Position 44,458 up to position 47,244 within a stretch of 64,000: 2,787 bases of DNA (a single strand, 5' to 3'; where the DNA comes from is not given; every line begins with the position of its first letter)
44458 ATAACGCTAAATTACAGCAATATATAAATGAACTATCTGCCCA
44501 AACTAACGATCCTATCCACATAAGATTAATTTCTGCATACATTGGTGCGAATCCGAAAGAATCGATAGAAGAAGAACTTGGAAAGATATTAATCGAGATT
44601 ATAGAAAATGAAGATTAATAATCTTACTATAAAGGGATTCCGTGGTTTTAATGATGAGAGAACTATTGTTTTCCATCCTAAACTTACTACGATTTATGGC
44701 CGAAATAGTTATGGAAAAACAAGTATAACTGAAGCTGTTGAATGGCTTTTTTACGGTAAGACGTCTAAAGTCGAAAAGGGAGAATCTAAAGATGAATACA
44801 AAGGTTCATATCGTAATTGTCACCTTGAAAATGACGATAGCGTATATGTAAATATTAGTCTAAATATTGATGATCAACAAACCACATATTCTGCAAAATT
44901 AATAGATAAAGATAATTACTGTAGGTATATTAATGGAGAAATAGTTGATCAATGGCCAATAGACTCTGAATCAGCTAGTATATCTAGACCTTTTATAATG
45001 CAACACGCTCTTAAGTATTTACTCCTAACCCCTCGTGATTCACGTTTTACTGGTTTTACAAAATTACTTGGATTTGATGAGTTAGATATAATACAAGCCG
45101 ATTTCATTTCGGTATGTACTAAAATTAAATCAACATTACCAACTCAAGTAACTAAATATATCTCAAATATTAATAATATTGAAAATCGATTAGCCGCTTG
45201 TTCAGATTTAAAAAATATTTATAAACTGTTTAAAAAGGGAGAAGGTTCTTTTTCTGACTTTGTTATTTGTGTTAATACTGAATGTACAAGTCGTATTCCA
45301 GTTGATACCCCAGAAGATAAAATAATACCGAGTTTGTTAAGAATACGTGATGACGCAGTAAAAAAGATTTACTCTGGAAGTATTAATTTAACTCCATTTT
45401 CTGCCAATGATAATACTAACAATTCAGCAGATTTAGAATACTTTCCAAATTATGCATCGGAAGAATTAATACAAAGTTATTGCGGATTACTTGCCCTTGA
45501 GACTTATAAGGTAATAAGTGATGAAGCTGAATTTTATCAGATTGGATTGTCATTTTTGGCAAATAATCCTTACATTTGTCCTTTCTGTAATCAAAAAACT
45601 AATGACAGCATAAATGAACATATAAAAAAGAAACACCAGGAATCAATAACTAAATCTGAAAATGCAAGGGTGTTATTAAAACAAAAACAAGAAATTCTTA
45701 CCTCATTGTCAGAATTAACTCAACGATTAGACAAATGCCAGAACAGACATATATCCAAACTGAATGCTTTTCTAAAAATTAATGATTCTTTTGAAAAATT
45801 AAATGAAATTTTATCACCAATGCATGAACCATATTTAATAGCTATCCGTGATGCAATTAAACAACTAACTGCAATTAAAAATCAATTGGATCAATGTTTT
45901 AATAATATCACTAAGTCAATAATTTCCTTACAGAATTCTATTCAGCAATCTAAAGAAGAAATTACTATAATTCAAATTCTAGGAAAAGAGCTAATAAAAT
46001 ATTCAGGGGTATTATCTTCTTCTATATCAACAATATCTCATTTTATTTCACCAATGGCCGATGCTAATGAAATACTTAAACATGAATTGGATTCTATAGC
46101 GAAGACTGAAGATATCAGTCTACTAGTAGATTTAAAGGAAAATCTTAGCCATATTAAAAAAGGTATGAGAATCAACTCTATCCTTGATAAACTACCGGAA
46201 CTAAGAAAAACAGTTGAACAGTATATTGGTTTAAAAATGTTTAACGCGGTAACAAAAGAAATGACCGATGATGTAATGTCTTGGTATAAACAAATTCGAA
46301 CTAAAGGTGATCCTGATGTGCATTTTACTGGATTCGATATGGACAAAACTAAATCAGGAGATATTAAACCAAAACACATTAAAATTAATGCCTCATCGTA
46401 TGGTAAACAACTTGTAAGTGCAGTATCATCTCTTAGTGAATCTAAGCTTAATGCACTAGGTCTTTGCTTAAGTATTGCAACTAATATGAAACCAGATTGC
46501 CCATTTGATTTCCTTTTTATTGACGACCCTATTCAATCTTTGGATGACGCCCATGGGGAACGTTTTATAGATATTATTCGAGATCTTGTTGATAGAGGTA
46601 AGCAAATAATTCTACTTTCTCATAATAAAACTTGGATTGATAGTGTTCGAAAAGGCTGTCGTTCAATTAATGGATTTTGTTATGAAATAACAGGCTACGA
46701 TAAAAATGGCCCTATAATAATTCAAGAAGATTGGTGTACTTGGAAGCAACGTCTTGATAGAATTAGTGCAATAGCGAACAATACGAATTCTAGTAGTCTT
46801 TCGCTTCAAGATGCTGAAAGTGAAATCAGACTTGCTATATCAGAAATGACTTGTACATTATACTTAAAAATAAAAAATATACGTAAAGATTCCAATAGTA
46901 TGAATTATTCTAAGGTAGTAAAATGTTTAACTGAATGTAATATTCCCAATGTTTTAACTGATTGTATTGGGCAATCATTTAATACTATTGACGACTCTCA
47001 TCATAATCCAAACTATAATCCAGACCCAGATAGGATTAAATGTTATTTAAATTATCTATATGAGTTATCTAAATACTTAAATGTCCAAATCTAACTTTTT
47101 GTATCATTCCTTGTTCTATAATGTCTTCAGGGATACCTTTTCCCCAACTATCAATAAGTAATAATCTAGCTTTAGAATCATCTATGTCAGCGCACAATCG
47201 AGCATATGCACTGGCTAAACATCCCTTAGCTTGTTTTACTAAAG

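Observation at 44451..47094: Cargo of element A: unannotated 55-aa acidic ORF coupled to an 828-aa Rad50/RloC-like ABC ATPase with a CxxC hook and an unknown C-terminal domain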

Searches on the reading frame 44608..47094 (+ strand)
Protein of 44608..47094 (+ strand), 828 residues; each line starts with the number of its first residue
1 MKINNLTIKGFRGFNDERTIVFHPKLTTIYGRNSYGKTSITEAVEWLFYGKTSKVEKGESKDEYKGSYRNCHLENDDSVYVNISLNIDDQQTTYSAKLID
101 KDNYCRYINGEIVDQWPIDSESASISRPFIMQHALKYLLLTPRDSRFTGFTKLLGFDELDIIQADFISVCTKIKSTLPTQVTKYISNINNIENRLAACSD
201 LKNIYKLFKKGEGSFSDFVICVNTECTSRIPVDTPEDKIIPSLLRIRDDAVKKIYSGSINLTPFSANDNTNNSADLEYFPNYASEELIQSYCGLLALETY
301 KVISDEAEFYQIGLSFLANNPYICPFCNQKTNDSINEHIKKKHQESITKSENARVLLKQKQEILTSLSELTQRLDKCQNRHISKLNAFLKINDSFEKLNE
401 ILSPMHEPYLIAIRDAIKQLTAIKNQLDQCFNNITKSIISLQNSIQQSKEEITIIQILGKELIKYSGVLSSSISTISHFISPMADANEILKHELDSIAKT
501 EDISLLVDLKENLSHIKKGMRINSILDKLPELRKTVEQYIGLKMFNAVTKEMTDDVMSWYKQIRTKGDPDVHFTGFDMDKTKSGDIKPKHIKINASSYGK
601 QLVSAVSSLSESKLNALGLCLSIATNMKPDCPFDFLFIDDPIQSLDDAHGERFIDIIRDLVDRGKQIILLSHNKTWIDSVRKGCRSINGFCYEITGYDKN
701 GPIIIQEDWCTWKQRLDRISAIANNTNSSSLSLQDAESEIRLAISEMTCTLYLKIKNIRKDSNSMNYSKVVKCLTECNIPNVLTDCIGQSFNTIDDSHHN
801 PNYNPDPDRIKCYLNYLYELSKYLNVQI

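Call 3: search_protein_families(library=pfam, proteins=[window:44608-47094:+], max_evalue=0.1)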
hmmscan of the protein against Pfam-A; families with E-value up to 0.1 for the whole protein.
window:44608-47094:+ (828 aa): 8 families
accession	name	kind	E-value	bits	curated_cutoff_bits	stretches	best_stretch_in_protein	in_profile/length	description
PF13476.12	AAA_23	-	2.3e-16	61.5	27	1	6-198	2-176/201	AAA domain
PF13175.12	AAA_15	-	1.1e-14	55.3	32.1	1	1-674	1-371/374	AAA ATPase domain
PF02463.25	SMC_N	-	2e-13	50.7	40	1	3-680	2-205/220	RecF/RecN/SMC N terminal domain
PF13304.12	AAA_21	-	8.9e-07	29.7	27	1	26-103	1-83/304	AAA domain, putative AbiEii toxin, Type IV TA system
PF13514.12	AAA_27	-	1e-05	25.7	22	1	1-54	1-56/206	AAA domain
PF05605.18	zf-Di19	-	0.024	15.3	27.5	1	320-343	30-53/54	Drought induced 19 protein (Di19), zinc-binding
PF15011.11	CA109-like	-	0.027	14.8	27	0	352-436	15-98/161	Ribosome biogenesis protein C1orf109-like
PF13555.12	AAA_29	-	0.052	13.7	27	0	13-52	11-50/61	P-loop containing region of AAA domain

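Call 4: search_protein_families(library=padloc, proteins=[window:44608-47094:+], max_evalue=0.1)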
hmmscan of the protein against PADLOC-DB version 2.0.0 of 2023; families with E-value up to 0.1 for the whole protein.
window:44608-47094:+ (828 aa): 56 families (the best 25 are shown)
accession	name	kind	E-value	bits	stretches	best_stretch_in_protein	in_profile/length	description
PDLC03859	LmuB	-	7.7e-30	102.6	1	1-698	3-598/611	-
PDLC03865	LmuB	-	2.9e-25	86.7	3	494-674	799-975/1007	-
PDLC04135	mad3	-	9.9e-18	62.8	2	361-678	158-328/374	mads_3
PDLC02714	PbeC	-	3.1e-14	50.7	1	1-98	1-99/651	PbeC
PDLC03863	LmuB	-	9.2e-13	45.7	2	1-121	3-100/610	-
PDLC00278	PtuA1|PtuA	-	1e-10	39.5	1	1-62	1-62/436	AAA ATPase domain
PDLC00267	PtuA1|PtuA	-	2.6e-10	38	1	1-45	1-44/438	AAA ATPase domain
PDLC02979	AriA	-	8.6e-10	36.9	1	1-674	1-370/373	-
PDLC03868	LmuB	-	9.7e-10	35.4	2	609-675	915-983/1035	-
PDLC00090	GajA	-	1.4e-09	35.3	1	1-93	1-90/659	AAA ATPase domain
PDLC00271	PtuA1|PtuA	-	2e-09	35.5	1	1-96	1-94/421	AAA ATPase domain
PDLC00091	GajA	-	2.1e-09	34.8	1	1-90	1-88/627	AAA ATPase domain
PDLC04895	PDC-S06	-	8.1e-09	32.5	2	313-678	273-634/784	-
PDLC00310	PtuA1|PtuA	-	4.2e-08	30.7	1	1-61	1-60/443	AAA ATPase domain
PDLC02741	PbeC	-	7.7e-08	29.3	1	1-97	1-97/644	PbeC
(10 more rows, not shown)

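Call 5: search_protein_families(library=ncbifam, proteins=[window:44608-47094:+], max_evalue=0.1)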
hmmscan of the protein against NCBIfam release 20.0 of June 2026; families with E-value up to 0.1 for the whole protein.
window:44608-47094:+ (828 aa): 27 families (the best 25 are shown)
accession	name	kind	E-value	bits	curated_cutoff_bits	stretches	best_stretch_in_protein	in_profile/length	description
NF053563.1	Rkd4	equivalog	8.1e-15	54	860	2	2-55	2-54/747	arcadin-4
NF003034.1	PRK03918.1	equivalog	4.3e-11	41.5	700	2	1-74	1-78/878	DNA double-strand break repair ATPase Rad50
NF045487.1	ASRP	equivalog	9.3e-11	41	300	1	13-94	4-65/593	archaea-specific SMC-related protein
TIGR02168.1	SMC_prok_B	equivalog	5.2e-10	37.7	567.35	1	3-47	2-46/1181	chromosome segregation protein SMC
NF045780.1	TrlF_fam_ATP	equivalog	3.3e-09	36.1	350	2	3-212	290-503/944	TrlF family AAA-like ATPase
TIGR00618.1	sbcc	subfamily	5.1e-08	31.3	478.5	1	1-54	1-57/1043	exonuclease subunit SbcC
TIGR00611.2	recf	equivalog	1e-07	31.5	172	1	3-58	1-55/339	DNA replication/repair protein RecF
NF002572.0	PRK02224.1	equivalog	9.5e-07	27.5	1087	0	631-679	810-859/888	DNA double-strand break repair ATPase Rad50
TIGR02169.1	SMC_prok_A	equivalog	3e-05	21.9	729.4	2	340-534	220-417/1165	chromosome segregation protein SMC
NF041035.1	Rad50_Halo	equivalog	4.5e-05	22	1000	0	1-52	1-51/883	DNA double-strand break repair ATPase Rad50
TIGR03608.1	L_ocin_972_ABC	subfamily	0.00013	21.5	254.85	1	633-677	153-197/206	putative bacteriocin export ABC transporter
TIGR01166.1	cbiO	subfamily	0.00058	19.4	211.8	1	624-673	141-186/190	cobalt ABC transporter, ATP-binding protein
NF010680.0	PRK14079.1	equivalog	0.0022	17.1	386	1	1-54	1-53/349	recombination protein F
NF010170.0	PRK13651.1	equivalog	0.0039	16.2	432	1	634-674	185-225/308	cobalt transporter ATP-binding subunit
TIGR02673.1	FtsE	equivalog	0.0045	16.7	264.85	1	635-682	158-205/214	cell division ATP-binding protein FtsE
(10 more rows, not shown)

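Call 11: find_homologous_proteins(query=window:44608-47094:+, max_evalue=0.00001)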
Query window:44608-47094:+ (828 aa): 306 proteins with E <= 0.00001 among 8000 candidates; the best 120 are listed.
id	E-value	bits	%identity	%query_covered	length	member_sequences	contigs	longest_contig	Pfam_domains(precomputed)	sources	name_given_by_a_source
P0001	0.0e+0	1870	100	100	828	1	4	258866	PF13514.13,PF13175.13,PF13476.13,PF02463.26,PF13304.13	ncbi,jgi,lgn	jgi:hypothetical protein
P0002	0.0e+0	1074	57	100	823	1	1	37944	PF13175.13,PF13476.13,PF02463.26,PF13166.13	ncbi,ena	-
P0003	0.0e+0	1057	57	100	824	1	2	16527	PF13514.13,PF13175.13,PF13476.13,PF02463.26,PF13166.13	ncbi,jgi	jgi:hypothetical protein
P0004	0.0e+0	1054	55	100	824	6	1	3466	PF13175.13,PF13476.13,PF02463.26,PF13166.13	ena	-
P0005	0.0e+0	1048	55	100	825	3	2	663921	PF13514.13,PF13175.13,PF13476.13,PF02463.26,PF13166.13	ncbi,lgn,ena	-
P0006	0.0e+0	1046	55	99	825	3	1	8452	PF13514.13,PF13175.13,PF13476.13,PF02463.26,PF13166.13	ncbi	-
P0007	0.0e+0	1044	56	100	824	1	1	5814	PF13175.13,PF13476.13,PF02463.26,PF13166.13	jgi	-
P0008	0.0e+0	1040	55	100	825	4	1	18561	PF13175.13,PF13476.13,PF02463.26,PF13166.13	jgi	jgi:hypothetical protein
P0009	0.0e+0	1036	54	100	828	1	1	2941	PF13175.13,PF13476.13,PF02463.26,PF13166.13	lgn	-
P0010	0.0e+0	1035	54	100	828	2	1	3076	PF13514.13,PF13175.13,PF13476.13,PF02463.26,PF13166.13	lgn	-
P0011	0.0e+0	1032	54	100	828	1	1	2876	PF13175.13,PF13476.13,PF02463.26,PF13166.13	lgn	-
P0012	0.0e+0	1023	54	100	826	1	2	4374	PF13514.13,PF13175.13,PF13476.13,PF02463.26,PF13166.13,PF13304.13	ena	-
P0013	0.0e+0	1022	55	100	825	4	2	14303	PF13175.13,PF13476.13,PF02463.26,PF13166.13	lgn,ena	-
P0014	0.0e+0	1021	55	100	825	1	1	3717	PF13175.13,PF13476.13,PF02463.26,PF13166.13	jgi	jgi:hypothetical protein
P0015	0.0e+0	1020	54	100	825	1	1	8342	PF13175.13,PF13476.13,PF02463.26,PF13166.13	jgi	-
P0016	0.0e+0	1020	54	100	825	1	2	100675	PF13175.13,PF13476.13,PF02463.26,PF13166.13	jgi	jgi:hypothetical protein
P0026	2.5e-295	1000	53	100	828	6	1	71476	PF13514.13,PF13175.13,PF13476.13,PF02463.26,PF13166.13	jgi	-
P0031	1.4e-275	934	51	99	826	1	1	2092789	PF13514.13,PF13175.13,PF13476.13,PF02463.26,PF13166.13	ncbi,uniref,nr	ncbi:AAA domain-containing protein [Dehalogenimonas formicexedens]|uniref:Nuclease SbcCD subunit C n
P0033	5.7e-255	866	47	99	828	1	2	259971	PF13514.13,PF13175.13,PF13476.13,PF02463.26,PF13166.13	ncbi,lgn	-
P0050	1.1e-239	816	45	100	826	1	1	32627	PF13514.13,PF13175.13,PF13476.13,PF02463.26,PF13166.13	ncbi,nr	ncbi:MAG: AAA family ATPase [Bacteroidetes bacterium]|nr:AAA family ATPase [Bacteroidota bacterium]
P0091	7.1e-230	783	44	100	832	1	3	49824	PF13175.13,PF13476.13,PF02463.26,PF13166.13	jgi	jgi:DNA repair exonuclease SbcCD ATPase subunit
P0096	9.0e-229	780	44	100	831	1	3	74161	PF13514.13,PF13175.13,PF13476.13,PF02463.26,PF13166.13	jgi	jgi:hypothetical protein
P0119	3.6e-222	758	44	100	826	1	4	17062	PF13514.13,PF13175.13,PF13476.13,PF02463.26,PF13166.13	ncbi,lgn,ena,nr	ncbi:MAG: AAA family ATPase [Desulfobacteraceae bacterium]|nr:AAA family ATPase [Desulfobacteraceae 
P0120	7.8e-222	757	43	100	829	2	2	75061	PF13175.13,PF13476.13,PF02463.26,PF13166.13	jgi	-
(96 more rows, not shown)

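Call 13: find_encoding_contigs(protein=P0001, flank=6000, max_places=3)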
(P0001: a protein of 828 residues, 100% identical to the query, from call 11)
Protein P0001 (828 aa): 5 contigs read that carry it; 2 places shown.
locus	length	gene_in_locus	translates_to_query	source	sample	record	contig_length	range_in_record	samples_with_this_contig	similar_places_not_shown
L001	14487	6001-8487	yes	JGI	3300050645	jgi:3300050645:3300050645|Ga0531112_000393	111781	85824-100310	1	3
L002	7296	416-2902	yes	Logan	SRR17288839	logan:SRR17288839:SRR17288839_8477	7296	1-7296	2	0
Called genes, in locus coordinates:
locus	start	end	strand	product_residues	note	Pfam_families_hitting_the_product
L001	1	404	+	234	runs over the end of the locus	-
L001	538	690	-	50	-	-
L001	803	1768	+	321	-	PF13481:AAA_25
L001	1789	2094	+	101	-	-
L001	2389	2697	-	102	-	-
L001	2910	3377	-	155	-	-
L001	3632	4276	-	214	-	-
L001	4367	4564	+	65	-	PF12728:HTH_17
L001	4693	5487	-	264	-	PF00589:Phage_integrase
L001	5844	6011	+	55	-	-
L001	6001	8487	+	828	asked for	PF02463:SMC_N, PF13175:AAA_15 (weak), PF13304:AAA_21 (faint), PF13476:AAA_23, PF13514:AAA_27 (weak)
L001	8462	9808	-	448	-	-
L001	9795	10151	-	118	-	-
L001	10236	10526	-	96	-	PF12728:HTH_17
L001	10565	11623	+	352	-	-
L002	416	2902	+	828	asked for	PF02463:SMC_N, PF13175:AAA_15 (weak), PF13304:AAA_21 (faint), PF13476:AAA_23, PF13514:AAA_27 (weak)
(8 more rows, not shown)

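Call 14: find_encoding_contigs(protein=P0031, flank=6000, max_places=2)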
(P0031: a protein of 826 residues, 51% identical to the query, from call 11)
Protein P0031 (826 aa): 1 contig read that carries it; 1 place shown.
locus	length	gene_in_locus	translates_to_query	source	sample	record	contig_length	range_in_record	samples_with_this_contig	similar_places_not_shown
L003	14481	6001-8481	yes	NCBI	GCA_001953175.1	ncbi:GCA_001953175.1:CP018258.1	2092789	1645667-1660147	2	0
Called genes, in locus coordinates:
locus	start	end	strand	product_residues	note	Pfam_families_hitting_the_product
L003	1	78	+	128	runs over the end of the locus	-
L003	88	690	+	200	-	-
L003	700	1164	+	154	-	-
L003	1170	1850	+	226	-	PF00589:Phage_integrase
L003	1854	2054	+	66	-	-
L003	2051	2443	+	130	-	-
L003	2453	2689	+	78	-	-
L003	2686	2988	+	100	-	-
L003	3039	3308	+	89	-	PF03692:CxxCxxCC (weak)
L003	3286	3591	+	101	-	-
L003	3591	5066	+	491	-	PF02643:DUF192, PF08401:ArdcN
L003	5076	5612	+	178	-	-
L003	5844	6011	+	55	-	-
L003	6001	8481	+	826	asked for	PF02463:SMC_N, PF13166:AAA_13 (faint), PF13175:AAA_15, PF13476:AAA_23, PF13514:AAA_27 (weak)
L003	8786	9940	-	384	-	PF13784:Fic_N, PF02661:Fic, PF11972:HTH_13 (weak)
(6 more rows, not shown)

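Call 15: find_encoding_contigs(protein=P0005, flank=6000, max_places=2)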
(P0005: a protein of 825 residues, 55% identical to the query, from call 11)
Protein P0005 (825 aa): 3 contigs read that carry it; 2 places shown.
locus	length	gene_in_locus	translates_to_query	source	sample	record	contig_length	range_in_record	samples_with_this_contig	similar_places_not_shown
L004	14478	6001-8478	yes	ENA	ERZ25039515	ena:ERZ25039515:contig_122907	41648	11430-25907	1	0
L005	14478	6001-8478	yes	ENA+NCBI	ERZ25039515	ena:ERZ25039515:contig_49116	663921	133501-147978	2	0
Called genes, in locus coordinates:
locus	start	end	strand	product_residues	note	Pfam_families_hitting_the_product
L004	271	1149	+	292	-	PF01209:Ubie_methyltran, PF13489:Methyltransf_23, PF13679:Methyltransf_32 (faint), PF13847:Methyltransf_31, PF08241:Methyltransf_11, PF08242:Methyltransf_12, PF13649:Methyltransf_25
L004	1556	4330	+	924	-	PF13289:SIR2_2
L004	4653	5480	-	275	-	PF12686:DUF3800 (weak)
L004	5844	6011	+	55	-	-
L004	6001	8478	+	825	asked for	PF02463:SMC_N, PF13166:AAA_13 (faint), PF13175:AAA_15, PF13476:AAA_23, PF13514:AAA_27 (weak)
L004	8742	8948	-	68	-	PF01361:Tautomerase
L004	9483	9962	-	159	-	PF04055:Radical_SAM (weak)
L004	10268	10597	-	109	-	-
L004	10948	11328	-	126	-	PF07366:SnoaL, PF12680:SnoaL_2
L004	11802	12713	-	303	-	PF00135:COesterase, PF02129:Peptidase_S15 (weak), PF20434:BD-FAE, PF07859:Abhydrolase_3, PF00326:Peptidase_S9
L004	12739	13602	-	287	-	PF00135:COesterase, PF02129:Peptidase_S15 (faint), PF20434:BD-FAE, PF07859:Abhydrolase_3, PF03583:LIP (faint), PF00326:Peptidase_S9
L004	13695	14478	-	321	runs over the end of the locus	PF02653:BPD_transp_2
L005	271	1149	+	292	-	PF01209:Ubie_methyltran, PF13489:Methyltransf_23, PF13679:Methyltransf_32 (faint), PF13847:Methyltransf_31, PF08241:Methyltransf_11, PF08242:Methyltransf_12, PF13649:Methyltransf_25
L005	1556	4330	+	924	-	PF13289:SIR2_2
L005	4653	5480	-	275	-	PF12686:DUF3800 (weak)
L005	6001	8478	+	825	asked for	PF02463:SMC_N, PF13166:AAA_13 (faint), PF13175:AAA_15, PF13476:AAA_23, PF13514:AAA_27 (weak)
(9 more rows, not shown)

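Call 17: find_encoding_contigs(protein=P0033, flank=6000, max_places=2)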
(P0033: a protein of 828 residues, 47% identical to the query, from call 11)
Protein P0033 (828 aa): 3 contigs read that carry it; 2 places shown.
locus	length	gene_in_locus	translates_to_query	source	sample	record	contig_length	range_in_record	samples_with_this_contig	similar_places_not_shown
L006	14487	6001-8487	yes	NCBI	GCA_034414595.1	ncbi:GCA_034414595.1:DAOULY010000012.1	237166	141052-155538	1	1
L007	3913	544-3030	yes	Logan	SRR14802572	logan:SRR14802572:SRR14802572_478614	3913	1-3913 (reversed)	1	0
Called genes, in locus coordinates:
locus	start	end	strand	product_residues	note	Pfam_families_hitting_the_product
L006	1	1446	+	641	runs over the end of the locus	PF01512:Complex1_51K, PF10531:SLBB, PF00037:Fer4 (faint), PF10589:NADH_4Fe-4S, PF13237:Fer4_10 (weak), PF12838:Fer4_7 (weak), PF13187:Fer4_9 (weak), PF14697:Fer4_21, +1 more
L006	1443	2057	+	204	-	PF00111:Fer2, PF13510:Fer2_4, PF13237:Fer4_10 (faint), PF22117:Fer4_Nqo3 (weak), PF14697:Fer4_21 (weak), PF12838:Fer4_7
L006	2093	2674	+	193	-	PF01558:POR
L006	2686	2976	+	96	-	PF13187:Fer4_9 (faint), PF12838:Fer4_7 (faint), PF13237:Fer4_10 (faint), PF14697:Fer4_21 (weak), PF00037:Fer4, PF12837:Fer4_6 (weak)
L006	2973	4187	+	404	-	PF01855:POR_N, PF02780:Transketolase_C (weak), PF17147:PFOR_II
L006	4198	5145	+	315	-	PF02775:TPP_enzyme_C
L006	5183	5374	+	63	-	-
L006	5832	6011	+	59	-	-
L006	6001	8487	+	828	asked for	PF02463:SMC_N, PF13166:AAA_13 (faint), PF13175:AAA_15, PF13476:AAA_23, PF13514:AAA_27 (weak)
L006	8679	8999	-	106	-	-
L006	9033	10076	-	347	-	PF20208:ARPP-1, PF22549:ARPP-2 (weak)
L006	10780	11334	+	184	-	-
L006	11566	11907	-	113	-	PF02627:CMD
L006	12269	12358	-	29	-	-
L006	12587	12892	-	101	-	-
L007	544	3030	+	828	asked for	PF02463:SMC_N, PF13166:AAA_13 (faint), PF13175:AAA_15, PF13476:AAA_23, PF13514:AAA_27 (weak)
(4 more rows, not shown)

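Call 18: find_encoding_contigs(protein=P0096, flank=6000, max_places=2)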
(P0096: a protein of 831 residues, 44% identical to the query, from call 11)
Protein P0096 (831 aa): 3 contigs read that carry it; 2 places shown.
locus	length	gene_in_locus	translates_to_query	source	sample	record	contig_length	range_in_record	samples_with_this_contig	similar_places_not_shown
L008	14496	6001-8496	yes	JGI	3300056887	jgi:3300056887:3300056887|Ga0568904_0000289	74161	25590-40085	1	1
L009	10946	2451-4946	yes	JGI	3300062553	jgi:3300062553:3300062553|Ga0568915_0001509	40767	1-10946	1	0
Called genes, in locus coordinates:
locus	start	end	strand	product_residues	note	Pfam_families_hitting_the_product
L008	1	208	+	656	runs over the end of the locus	-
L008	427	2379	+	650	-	-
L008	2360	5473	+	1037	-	PF13646:HEAT_2 (faint)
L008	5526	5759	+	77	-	-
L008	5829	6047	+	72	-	-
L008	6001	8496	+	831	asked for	PF02463:SMC_N, PF13166:AAA_13 (faint), PF13175:AAA_15 (weak), PF13476:AAA_23, PF13514:AAA_27 (faint)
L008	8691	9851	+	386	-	PF01582:TIR, PF13676:TIR_2, PF00931:NB-ARC, PF13191:AAA_16, PF24883:NPHP3_N (faint)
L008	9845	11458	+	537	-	-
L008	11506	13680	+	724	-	PF00931:NB-ARC, PF13191:AAA_16 (weak), PF13374:TPR_10 (faint), PF07719:TPR_2 (faint), PF14559:TPR_19 (faint), PF17874:TPR_MalT, PF13424:TPR_12 (weak)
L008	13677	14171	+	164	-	PF06634:DUF1156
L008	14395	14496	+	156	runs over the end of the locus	-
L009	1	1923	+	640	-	?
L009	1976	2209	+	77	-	-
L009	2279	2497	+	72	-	-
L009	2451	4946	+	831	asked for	PF02463:SMC_N, PF13166:AAA_13 (faint), PF13175:AAA_15 (weak), PF13476:AAA_23, PF13514:AAA_27 (faint)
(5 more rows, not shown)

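Call 19: find_encoding_contigs(protein=P0120, flank=6000, max_places=2)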
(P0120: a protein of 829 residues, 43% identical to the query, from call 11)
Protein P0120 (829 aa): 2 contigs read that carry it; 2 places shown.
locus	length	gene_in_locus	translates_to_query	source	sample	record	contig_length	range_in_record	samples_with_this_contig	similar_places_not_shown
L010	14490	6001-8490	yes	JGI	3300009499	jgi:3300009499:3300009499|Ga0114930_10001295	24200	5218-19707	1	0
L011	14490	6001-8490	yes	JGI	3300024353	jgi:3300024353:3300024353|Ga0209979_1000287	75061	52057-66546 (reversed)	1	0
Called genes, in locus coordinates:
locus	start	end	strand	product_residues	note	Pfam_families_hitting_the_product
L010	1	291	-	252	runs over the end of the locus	PF13490:zf-HC2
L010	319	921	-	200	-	PF07638:Sigma70_ECF (weak), PF04542:Sigma70_r2, PF08281:Sigma70_r4_2, PF04545:Sigma70_r4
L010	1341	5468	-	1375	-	PF13620:CarboxypepD_reg (faint), PF01835:MG2, PF17789:MG4 (faint), PF17791:MG3, PF07703:A2M_BRD, PF00207:A2M, PF07678:TED_complement, PF07677:A2M_recep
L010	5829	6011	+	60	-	-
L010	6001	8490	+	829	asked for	PF02463:SMC_N (weak), PF13166:AAA_13 (faint), PF13175:AAA_15 (weak), PF13476:AAA_23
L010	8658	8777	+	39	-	-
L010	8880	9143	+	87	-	PF09719:C_GCAxxG_C_C (weak)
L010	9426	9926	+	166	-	PF07040:DUF1326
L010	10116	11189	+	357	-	PF01408:GFO_IDH_MocA, PF03447:NAD_binding_3 (weak), PF22725:GFO_IDH_MocA_C3, PF02894:GFO_IDH_MocA_C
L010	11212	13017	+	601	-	PF02776:TPP_enzyme_N, PF00205:TPP_enzyme_M, PF02775:TPP_enzyme_C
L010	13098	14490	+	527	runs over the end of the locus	PF00920:ILVD_EDD_N, PF24877:ILV_EDD_C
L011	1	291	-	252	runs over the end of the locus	PF13490:zf-HC2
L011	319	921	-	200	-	PF07638:Sigma70_ECF (weak), PF04542:Sigma70_r2, PF08281:Sigma70_r4_2, PF04545:Sigma70_r4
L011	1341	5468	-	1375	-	PF13620:CarboxypepD_reg (faint), PF01835:MG2, PF17789:MG4 (faint), PF17791:MG3, PF07703:A2M_BRD, PF00207:A2M, PF07678:TED_complement, PF07677:A2M_recep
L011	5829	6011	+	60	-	-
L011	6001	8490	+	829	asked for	PF02463:SMC_N (weak), PF13166:AAA_13 (faint), PF13175:AAA_15 (weak), PF13476:AAA_23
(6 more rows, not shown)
